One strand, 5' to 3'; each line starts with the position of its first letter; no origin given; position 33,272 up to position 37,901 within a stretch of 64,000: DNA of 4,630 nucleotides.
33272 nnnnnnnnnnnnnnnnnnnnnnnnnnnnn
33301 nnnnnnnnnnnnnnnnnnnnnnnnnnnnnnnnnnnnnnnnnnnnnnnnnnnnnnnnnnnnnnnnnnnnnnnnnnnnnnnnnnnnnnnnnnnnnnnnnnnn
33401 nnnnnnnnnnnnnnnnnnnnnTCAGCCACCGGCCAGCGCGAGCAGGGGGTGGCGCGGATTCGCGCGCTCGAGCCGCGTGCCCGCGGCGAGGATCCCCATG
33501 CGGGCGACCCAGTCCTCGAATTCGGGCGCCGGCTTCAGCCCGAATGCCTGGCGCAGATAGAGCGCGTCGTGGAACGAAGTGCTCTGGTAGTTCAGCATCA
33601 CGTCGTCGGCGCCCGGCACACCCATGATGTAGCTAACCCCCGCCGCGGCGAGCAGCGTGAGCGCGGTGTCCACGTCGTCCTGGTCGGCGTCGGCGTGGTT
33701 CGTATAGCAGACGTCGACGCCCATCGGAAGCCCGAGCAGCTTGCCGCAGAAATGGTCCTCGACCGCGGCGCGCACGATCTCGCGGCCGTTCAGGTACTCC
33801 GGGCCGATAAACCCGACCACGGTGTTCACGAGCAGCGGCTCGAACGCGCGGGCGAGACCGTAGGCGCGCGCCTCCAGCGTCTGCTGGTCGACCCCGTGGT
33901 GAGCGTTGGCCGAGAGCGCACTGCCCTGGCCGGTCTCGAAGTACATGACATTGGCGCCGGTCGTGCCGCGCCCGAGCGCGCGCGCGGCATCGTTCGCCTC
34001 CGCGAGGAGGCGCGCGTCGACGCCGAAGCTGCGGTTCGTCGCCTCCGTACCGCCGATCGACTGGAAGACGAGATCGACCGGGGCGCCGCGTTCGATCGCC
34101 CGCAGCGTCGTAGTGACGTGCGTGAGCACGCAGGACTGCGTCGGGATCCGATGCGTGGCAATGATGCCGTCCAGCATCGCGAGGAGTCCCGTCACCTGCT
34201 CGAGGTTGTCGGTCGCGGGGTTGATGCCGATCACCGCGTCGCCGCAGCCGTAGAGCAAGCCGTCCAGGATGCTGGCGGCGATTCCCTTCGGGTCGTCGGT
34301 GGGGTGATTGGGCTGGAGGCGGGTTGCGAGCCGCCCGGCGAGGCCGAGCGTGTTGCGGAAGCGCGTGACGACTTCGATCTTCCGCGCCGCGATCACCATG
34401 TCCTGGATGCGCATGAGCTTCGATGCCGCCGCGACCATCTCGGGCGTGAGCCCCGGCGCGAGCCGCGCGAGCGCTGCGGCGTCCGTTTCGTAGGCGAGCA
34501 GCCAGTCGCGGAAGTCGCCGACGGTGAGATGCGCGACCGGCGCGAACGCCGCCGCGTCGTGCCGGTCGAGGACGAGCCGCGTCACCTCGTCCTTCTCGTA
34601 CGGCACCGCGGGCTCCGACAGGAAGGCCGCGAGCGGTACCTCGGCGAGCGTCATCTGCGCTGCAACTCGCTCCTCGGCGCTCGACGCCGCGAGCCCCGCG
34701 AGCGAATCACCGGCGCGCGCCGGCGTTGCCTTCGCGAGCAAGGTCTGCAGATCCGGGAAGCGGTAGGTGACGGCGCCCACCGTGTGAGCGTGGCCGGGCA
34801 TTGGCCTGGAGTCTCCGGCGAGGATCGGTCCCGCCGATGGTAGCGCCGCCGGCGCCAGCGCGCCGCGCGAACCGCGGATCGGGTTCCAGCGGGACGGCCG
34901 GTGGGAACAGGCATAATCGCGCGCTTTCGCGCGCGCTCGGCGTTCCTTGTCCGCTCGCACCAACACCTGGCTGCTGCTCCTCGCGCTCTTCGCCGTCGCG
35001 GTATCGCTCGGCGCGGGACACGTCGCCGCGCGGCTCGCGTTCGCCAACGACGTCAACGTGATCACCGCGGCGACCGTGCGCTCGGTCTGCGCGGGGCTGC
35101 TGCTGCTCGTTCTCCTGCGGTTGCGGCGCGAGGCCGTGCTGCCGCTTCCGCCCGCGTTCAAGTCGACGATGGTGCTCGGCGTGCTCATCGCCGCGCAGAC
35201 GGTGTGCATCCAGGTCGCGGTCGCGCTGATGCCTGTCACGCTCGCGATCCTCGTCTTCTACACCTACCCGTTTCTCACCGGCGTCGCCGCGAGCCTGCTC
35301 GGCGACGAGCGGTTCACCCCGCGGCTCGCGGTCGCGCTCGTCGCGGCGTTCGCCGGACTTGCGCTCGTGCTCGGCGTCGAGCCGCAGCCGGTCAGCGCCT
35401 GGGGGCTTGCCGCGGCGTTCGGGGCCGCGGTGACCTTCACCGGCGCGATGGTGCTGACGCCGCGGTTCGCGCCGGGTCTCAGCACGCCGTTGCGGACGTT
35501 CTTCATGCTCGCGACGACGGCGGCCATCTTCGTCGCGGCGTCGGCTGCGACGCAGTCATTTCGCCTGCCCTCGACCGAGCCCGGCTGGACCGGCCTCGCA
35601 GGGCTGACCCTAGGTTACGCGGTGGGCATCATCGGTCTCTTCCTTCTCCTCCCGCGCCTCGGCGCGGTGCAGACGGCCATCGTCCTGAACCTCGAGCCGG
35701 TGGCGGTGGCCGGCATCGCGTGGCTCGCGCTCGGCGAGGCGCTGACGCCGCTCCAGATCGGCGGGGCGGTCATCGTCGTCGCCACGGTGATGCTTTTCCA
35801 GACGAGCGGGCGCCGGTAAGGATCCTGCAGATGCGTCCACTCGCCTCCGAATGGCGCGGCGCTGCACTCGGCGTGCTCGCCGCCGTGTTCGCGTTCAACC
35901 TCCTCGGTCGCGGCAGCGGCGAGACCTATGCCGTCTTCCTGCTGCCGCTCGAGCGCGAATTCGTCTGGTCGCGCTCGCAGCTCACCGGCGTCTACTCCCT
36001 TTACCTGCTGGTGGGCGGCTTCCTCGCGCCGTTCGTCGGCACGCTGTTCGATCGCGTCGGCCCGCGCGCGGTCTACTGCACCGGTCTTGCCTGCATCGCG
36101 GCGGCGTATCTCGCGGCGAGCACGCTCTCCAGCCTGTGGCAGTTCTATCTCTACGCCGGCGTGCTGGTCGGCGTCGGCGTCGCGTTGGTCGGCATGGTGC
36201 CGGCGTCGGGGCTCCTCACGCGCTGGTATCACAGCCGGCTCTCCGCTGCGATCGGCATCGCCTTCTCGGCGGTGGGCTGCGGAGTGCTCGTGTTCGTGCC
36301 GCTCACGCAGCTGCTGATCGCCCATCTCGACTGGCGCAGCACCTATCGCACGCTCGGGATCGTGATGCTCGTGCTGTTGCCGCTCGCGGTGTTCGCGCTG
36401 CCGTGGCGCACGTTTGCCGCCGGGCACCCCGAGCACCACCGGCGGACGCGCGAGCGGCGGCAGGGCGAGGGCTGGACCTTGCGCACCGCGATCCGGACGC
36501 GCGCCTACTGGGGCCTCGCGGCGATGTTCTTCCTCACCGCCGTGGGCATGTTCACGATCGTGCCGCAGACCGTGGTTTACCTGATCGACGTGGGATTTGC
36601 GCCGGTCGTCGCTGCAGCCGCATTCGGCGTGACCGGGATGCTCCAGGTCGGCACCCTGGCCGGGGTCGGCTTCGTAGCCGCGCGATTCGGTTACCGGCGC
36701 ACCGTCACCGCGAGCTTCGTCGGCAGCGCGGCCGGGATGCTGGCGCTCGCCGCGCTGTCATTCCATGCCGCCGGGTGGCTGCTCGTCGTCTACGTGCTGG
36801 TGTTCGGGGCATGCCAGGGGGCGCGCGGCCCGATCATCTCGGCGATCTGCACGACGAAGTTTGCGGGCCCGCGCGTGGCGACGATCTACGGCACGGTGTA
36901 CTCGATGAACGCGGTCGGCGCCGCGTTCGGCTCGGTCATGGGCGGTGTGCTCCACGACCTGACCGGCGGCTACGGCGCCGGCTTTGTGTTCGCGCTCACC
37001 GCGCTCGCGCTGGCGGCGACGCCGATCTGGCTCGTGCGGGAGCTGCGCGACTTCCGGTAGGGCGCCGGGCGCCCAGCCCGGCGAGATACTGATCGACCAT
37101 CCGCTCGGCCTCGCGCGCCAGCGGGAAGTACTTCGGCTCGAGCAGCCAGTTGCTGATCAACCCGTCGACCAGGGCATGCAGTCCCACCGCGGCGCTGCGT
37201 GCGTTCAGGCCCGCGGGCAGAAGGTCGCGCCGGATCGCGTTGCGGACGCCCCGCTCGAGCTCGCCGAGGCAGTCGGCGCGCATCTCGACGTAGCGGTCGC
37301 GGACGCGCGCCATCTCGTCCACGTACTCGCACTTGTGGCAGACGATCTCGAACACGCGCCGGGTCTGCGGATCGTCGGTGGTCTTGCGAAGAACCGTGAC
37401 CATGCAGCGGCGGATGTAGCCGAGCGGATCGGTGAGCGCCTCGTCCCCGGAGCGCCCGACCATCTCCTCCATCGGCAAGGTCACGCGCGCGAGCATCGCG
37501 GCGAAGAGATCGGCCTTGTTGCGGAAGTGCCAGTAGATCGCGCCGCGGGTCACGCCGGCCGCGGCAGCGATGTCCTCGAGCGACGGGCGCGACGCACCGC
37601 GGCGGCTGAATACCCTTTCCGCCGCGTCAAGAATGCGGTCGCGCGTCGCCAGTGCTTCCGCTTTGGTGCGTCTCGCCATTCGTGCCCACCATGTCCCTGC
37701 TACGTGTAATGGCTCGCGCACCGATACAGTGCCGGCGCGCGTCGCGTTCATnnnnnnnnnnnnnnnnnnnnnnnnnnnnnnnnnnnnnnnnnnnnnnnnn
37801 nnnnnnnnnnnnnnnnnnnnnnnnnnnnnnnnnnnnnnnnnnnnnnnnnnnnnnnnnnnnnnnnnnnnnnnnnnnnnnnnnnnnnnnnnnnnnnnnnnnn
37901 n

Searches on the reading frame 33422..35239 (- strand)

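Call 27: search_protein_families(library=pfam, proteins=[window:33422-35239:-], max_evalue=0.001)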
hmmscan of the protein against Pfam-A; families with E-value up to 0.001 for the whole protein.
window:33422-35239:- (605 aa): 1 family
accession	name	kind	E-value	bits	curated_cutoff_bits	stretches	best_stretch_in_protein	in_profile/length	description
PF06751.17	EutB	-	6.1e-212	704.6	25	1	159-590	1-432/435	Ethanolamine ammonia lyase large subunit (EutB)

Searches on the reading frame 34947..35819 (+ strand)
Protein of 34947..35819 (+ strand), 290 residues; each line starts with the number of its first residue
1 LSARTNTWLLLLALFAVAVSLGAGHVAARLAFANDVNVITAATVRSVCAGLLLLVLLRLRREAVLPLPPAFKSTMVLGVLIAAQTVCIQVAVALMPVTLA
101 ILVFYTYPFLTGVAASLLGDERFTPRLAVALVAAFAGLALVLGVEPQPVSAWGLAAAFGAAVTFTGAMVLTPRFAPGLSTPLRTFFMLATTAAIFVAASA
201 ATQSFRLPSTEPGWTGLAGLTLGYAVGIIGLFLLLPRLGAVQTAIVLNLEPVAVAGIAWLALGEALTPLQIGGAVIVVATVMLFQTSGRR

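Call 47: search_protein_families(library=pfam, proteins=[window:34947-35819:+], max_evalue=0.001)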
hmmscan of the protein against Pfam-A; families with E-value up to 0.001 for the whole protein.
window:34947-35819:+ (290 aa): 1 family
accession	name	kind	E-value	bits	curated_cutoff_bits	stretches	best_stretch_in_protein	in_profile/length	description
PF00892.27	EamA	-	1.2e-20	74.6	28.2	2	11-142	4-134/135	EamA-like transporter family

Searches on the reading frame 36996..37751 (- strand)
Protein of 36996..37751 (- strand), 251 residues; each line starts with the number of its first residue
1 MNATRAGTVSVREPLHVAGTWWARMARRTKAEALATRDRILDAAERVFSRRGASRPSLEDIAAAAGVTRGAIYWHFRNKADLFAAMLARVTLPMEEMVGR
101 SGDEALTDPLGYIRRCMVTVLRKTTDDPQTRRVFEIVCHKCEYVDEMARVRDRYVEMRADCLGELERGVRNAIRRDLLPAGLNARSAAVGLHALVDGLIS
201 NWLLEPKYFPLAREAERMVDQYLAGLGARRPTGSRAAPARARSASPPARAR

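Call 47: search_protein_families(library=pfam, proteins=[window:36996-37751:-], max_evalue=0.001)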
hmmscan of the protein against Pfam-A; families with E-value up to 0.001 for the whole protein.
window:36996-37751:- (251 aa): 4 families
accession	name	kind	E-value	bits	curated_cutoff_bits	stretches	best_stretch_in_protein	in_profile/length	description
PF08361.16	TetR_C_2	-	3.2e-26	92.2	22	1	108-224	1-117/121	MAATS-type transcriptional repressor, C-terminal region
PF00440.29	TetR_N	-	3.3e-19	68.8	24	1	40-86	1-47/47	Bacterial regulatory proteins, tetR family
PF13977.11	TetR_C_6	-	1.4e-09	38.6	27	1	133-226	22-113/115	BetI-type transcriptional repressor, C-terminal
PF16925.10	TetR_C_13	-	6.4e-05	23.7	27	1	142-205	33-96/109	Tetracyclin repressor-like, C-terminal domain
